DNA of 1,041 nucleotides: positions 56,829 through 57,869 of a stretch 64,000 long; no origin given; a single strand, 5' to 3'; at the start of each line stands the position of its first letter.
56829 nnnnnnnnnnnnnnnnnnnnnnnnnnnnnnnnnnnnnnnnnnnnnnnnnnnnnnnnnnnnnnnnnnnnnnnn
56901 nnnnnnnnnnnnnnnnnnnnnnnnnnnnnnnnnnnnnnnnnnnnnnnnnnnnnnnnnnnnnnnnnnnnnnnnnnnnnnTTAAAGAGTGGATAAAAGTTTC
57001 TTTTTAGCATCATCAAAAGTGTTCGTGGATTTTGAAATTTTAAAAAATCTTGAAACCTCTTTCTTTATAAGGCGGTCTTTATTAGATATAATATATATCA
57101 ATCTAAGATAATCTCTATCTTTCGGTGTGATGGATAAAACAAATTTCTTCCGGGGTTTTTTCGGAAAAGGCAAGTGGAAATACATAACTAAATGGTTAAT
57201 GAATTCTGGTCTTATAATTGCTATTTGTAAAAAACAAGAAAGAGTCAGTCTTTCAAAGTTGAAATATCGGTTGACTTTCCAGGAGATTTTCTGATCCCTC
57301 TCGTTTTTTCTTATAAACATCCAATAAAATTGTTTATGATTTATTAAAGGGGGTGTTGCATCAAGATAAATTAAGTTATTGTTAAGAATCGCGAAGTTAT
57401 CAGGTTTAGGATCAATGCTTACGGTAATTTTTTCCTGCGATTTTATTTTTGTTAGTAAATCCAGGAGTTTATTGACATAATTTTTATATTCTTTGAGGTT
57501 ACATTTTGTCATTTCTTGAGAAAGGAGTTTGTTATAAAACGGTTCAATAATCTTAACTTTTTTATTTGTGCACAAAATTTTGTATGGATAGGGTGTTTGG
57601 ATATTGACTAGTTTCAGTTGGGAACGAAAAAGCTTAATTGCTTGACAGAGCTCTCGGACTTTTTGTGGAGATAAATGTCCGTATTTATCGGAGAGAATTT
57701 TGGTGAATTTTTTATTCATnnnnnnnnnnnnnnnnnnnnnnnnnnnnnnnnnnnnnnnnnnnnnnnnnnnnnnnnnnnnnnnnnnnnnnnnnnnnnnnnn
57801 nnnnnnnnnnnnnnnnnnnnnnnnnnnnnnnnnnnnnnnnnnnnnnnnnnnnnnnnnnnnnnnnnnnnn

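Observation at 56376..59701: Uncharacterised operon: MBL-fold hydrolase, pol-beta nucleotidyltransferase and kinase-like protein, with a divergent P-loop kinase and neighbouring GT9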

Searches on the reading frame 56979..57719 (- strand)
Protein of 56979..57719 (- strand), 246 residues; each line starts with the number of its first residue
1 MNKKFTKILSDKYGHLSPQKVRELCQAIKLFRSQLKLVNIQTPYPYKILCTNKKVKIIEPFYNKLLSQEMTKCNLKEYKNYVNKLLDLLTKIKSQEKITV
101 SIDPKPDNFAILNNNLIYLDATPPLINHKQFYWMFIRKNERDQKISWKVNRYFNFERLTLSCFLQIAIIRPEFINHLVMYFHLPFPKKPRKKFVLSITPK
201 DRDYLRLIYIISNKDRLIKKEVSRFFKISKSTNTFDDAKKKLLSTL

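Call 3: search_protein_families(library=pfam, proteins=[window:56979-57719:-], max_evalue=1)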
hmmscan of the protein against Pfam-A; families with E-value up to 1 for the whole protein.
window:56979-57719:- (246 aa): 2 families
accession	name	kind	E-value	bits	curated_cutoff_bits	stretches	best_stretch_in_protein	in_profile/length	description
PF19709.4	DUF6206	-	5.3e-05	23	30.4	1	67-128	102-166/271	Family of unknown function (DUF6206)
PF01325.25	Fe_dep_repress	-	0.035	14.7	26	1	198-232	3-38/60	Iron dependent repressor, N-terminal DNA binding domain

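Call 4: search_protein_families(library=ncbifam, proteins=[window:56979-57719:-], max_evalue=1)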
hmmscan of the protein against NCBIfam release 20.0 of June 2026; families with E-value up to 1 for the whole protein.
window:56979-57719:- (246 aa): 0 families

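Call 8: search_solved_structures(query=window:56979-57719:-, max_evalue=10, show_alignments=2)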
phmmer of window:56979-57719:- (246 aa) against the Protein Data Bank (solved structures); distinct sequences matched with E-value up to 10: 2.
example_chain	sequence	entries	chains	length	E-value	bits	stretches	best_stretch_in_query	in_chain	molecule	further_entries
3m1y_A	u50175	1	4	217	0.63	13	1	16-71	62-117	Phosphoserine phosphatase (SerB)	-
8e8y_2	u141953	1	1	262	1.6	11.7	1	21-113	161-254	Capsid protein VP2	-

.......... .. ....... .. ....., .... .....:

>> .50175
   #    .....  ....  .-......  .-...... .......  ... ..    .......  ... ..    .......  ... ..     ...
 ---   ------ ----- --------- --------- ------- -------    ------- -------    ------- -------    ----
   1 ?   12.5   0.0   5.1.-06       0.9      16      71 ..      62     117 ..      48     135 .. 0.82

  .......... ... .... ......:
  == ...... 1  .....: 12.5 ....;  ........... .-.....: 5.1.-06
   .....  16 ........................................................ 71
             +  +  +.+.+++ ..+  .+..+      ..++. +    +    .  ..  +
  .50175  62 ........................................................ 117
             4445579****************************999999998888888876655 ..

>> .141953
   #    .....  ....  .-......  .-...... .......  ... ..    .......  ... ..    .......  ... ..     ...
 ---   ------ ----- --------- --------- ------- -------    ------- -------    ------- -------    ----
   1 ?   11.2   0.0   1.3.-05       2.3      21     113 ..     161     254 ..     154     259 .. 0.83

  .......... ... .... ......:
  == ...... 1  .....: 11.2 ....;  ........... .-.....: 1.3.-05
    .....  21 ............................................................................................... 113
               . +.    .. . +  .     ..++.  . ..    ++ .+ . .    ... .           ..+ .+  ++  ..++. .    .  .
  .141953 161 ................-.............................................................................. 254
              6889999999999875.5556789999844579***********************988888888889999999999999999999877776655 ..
